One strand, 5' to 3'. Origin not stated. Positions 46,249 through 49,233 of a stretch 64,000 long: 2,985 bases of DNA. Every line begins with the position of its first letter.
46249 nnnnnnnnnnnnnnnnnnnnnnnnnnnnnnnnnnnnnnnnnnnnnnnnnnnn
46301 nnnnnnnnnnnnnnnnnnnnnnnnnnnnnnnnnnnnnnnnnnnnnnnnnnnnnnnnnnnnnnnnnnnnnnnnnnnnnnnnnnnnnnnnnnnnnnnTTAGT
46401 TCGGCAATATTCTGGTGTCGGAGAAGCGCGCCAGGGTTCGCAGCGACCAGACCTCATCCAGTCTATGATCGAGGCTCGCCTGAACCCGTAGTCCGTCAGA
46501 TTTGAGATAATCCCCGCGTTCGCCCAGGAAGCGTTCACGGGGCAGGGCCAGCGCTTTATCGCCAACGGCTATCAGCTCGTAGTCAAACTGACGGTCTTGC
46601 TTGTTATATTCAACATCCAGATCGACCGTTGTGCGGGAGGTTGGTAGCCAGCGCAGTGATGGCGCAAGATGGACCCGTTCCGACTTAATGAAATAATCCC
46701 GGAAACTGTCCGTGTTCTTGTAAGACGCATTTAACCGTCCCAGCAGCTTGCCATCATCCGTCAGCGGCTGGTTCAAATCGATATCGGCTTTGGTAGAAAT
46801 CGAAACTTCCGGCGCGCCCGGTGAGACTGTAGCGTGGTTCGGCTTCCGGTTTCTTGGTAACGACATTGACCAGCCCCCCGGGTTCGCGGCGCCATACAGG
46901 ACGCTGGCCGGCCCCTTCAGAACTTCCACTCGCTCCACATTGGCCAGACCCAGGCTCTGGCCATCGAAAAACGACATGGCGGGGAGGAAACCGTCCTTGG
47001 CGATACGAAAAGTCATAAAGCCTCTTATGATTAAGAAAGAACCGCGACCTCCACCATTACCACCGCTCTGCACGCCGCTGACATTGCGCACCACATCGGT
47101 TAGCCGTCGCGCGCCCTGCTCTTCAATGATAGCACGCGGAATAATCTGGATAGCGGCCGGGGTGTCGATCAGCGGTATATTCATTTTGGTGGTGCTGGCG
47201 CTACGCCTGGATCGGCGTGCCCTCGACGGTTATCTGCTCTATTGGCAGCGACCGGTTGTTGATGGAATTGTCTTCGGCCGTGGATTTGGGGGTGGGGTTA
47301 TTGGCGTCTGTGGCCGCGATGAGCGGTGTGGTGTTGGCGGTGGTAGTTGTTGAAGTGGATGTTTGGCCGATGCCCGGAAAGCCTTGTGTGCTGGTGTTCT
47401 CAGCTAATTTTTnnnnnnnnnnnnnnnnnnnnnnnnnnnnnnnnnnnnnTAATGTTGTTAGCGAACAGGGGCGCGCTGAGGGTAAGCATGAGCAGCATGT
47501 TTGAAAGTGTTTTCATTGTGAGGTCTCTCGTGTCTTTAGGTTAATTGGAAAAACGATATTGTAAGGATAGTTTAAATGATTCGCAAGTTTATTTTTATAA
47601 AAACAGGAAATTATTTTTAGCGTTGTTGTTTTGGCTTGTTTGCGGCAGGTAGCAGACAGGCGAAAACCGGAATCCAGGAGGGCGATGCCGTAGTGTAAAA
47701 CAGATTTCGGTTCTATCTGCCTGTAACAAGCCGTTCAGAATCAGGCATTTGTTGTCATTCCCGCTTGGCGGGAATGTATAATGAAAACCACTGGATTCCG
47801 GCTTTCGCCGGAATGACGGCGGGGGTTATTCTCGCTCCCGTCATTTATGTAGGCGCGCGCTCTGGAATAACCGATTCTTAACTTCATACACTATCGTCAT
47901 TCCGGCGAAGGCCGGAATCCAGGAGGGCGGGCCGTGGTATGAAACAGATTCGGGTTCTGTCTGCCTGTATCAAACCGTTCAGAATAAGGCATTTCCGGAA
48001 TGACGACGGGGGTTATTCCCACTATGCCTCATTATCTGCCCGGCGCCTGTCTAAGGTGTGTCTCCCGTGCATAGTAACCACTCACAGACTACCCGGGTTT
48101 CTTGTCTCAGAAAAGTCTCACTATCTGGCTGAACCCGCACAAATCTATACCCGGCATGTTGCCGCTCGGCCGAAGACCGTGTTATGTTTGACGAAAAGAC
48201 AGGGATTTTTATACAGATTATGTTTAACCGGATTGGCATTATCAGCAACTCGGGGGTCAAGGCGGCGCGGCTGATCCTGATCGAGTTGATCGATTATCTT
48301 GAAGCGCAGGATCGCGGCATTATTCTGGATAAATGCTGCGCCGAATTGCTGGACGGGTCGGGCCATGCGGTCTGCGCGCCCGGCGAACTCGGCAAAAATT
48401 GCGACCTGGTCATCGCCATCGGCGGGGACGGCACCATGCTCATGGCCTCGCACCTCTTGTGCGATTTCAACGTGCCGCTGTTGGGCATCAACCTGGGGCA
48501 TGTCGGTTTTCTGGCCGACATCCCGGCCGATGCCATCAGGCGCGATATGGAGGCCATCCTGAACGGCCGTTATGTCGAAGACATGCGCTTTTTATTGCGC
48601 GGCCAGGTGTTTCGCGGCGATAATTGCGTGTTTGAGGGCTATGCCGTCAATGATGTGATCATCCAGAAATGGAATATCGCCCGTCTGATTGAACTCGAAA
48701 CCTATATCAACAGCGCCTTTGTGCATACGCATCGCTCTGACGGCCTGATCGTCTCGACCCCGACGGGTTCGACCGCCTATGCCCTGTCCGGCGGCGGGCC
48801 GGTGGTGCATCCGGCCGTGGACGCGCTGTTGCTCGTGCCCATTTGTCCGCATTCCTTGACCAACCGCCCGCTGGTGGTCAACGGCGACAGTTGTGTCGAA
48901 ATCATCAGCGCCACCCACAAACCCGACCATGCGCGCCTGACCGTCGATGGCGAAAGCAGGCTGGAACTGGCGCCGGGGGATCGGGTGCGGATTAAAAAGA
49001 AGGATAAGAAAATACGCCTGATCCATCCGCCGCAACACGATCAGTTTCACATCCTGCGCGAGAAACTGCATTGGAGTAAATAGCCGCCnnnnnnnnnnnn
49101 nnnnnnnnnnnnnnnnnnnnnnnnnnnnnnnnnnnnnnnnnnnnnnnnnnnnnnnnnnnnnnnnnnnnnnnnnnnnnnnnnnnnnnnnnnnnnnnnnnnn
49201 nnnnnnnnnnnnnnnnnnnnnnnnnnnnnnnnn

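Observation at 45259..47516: TonB-dependent receptor gene with a 36-nt poly-G/C tract encoding poly-proline after the signal peptide, plus a nonsense codon and a frameshift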

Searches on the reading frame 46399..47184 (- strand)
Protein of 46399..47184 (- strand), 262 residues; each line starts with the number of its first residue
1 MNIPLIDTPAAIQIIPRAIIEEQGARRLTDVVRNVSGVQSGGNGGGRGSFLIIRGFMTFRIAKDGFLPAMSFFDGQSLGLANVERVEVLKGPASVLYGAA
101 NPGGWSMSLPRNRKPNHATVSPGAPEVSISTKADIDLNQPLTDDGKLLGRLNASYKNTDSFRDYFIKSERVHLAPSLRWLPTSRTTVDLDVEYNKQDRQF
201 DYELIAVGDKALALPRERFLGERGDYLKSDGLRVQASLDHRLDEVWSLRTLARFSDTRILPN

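Call 5: search_protein_families(library=pfam, proteins=[window:46399-47184:-], max_evalue=0.01)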
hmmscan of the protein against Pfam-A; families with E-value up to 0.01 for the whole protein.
window:46399-47184:- (262 aa): 1 family
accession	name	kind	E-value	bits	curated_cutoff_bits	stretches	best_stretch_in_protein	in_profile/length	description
PF07715.20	Plug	-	2.4e-23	83.1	23.9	1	5-104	2-106/107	TonB-dependent Receptor Plug Domain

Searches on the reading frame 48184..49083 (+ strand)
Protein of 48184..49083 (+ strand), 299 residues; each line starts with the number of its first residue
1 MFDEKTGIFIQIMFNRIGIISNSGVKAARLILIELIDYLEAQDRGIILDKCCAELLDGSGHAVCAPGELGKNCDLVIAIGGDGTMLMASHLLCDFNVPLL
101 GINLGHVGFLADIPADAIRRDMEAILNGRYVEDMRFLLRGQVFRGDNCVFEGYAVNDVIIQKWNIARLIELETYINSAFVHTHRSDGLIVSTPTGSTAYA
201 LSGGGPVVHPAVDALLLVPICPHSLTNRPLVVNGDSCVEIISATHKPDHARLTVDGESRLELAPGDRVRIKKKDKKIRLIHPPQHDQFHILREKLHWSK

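Call 7: find_encoding_contigs(protein=window:48184-49083:+, flank=6000, max_places=6)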
Protein window:48184-49083:+ (299 aa): no gene with exactly this product is on record in the collection.
